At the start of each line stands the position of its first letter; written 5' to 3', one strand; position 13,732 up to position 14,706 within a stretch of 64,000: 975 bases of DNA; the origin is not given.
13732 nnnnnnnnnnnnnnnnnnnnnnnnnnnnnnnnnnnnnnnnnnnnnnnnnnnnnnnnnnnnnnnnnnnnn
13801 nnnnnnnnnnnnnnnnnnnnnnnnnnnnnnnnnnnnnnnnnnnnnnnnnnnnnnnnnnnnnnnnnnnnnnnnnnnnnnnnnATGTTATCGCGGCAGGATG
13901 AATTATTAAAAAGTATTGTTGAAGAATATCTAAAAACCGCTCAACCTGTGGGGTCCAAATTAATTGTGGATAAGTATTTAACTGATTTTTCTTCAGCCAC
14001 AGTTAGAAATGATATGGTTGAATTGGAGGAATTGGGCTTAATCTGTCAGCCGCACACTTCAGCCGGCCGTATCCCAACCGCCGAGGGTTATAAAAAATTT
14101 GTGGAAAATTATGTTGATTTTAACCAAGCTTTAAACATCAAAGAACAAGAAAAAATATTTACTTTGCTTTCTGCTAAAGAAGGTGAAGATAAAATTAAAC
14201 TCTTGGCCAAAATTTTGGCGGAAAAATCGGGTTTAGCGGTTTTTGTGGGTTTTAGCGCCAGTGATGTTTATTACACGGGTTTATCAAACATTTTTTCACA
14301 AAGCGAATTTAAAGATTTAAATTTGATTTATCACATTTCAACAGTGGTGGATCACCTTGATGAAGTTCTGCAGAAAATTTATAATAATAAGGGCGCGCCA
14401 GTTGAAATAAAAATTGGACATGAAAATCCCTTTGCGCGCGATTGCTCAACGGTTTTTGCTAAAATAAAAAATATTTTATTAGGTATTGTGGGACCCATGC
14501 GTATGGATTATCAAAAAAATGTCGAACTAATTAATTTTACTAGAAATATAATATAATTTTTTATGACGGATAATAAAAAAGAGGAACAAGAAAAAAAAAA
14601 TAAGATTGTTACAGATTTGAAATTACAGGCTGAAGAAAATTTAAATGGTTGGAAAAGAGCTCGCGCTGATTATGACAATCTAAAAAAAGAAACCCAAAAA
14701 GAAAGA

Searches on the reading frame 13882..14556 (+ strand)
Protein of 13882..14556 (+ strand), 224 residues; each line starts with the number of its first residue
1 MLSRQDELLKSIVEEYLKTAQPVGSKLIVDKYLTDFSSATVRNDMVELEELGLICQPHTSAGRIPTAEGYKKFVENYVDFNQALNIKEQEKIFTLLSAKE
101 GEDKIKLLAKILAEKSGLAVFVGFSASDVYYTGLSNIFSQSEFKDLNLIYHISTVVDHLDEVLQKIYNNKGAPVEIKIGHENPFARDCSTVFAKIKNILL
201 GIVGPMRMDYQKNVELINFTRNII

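Call 22: search_protein_families(library=pfam, proteins=[window:13882-14556:+], max_evalue=0.1)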
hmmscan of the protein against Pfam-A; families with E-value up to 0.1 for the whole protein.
window:13882-14556:+ (224 aa): 5 families
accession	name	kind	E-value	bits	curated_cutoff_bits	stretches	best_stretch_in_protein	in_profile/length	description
PF01628.27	HrcA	-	2.6e-16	60.7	22.2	1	91-213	93-214/215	HrcA protein C terminal domain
PF03444.21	HrcA_DNA-bdg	-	6e-06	26.3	21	1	4-72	5-72/79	Winged helix-turn-helix transcription repressor, HrcA DNA-binding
PF08220.18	HTH_DeoR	-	0.00084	19.5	21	1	35-61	25-51/57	DeoR-like helix-turn-helix domain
PF16093.10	PAC4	-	0.0077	16.6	31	1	92-125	42-76/77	Proteasome assembly chaperone 4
PF05470.18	eIF-3c_N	-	0.085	11.6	24.2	1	127-169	459-499/593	Eukaryotic translation initiation factor 3 subunit 8 N-terminus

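Call 35: find_related_loci(query=window:13882-14556:+, collection=genome_contigs, flank=8000)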
Query window:13882-14556:+ (224 aa) in genome_contigs; peptide patterns used: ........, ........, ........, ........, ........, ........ (x = any residue, [..] = any of these).
129 stretches matched a pattern; 20 encode a relative of the query (tblastn E <= 1e-3); 20 distinct loci.
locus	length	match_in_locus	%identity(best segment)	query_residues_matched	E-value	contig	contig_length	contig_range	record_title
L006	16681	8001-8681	58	1-224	1e-81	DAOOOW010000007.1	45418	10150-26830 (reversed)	MAG TPA_asm: bacterium isolate AMR_MDS_2613 NODE_901_length_45418_cov_38.079316, whole genome shotgun sequence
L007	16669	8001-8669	44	4-223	4e-57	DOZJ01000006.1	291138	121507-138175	MAG TPA_asm: Candidatus Falkowbacteria bacterium isolate UBA11705 contig_1677, whole genome shotgun sequence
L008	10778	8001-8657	45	4-217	2e-55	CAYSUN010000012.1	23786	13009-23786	MAG TPA_asm: uncultured Gammaproteobacteria bacterium isolate SRP178699_co2_536 genome assembly, contig: NODE_1306_lengt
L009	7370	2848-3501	46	1-221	1e-53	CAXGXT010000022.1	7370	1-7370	MAG TPA_asm: uncultured bacterium isolate ERR594345_concoct_111 genome assembly, contig: ERZ11848503.9518, whole genome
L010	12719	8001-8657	44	4-217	1e-53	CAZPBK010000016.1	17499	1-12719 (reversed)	MAG TPA_asm: uncultured Gammaproteobacteria bacterium isolate binchicken_co13_472 genome assembly, contig: NODE_4706_len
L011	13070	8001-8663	39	1-217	1e-52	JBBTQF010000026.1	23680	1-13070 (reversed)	MAG: Patescibacteria group bacterium isolate H43-bin187_1 H43_bin187_1_000000000026, whole genome shotgun sequence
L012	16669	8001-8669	43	4-222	2e-51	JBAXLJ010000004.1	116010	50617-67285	MAG: Candidatus Falkowbacteria bacterium isolate ELA424 MAG424_4, whole genome shotgun sequence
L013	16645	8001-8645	44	4-217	1e-50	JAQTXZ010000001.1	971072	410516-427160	MAG: Patescibacteria group bacterium isolate STC_25 NODE_5_length_971072_cov_6.872489_Sandtown_C, whole genome shotgun s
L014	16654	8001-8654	44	1-217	4e-50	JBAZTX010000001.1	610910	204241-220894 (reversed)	MAG: Patescibacteria group bacterium isolate SO_2017_GW1_213 NODE_79_length_610910_cov_17.256975_OW334_2017, whole genom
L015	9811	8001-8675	39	3-221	1e-48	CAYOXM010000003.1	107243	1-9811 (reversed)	MAG TPA_asm: uncultured Gammaproteobacteria bacterium isolate SRP237561_co1_396 genome assembly, contig: NODE_232_length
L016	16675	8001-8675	40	3-221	5e-48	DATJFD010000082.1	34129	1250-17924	MAG TPA_asm: Candidatus Binatia bacterium isolate SMAG_U15450 k141_8984917, whole genome shotgun sequence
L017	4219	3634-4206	47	4-196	4e-47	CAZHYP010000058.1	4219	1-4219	MAG TPA_asm: uncultured Gammaproteobacteria bacterium isolate SRP192927_co4_803 genome assembly, contig: NODE_61981_leng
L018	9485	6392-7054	39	4-219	3e-44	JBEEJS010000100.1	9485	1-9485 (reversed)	MAG: Candidatus Parcubacteria bacterium isolate cobbmillcreek_2019_sw_WHONDRS-S19S_0090_B_bin.14 scaffold_78040, whole g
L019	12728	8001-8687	38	4-224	1e-42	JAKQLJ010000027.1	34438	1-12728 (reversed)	MAG: bacterium isolate USDV_maxbin.175 k141_1170446, whole genome shotgun sequence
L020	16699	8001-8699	39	1-224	6e-40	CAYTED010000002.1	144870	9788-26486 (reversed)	MAG TPA_asm: uncultured Bdellovibrionales bacterium isolate binchicken_co128_120 genome assembly, contig: NODE_77_length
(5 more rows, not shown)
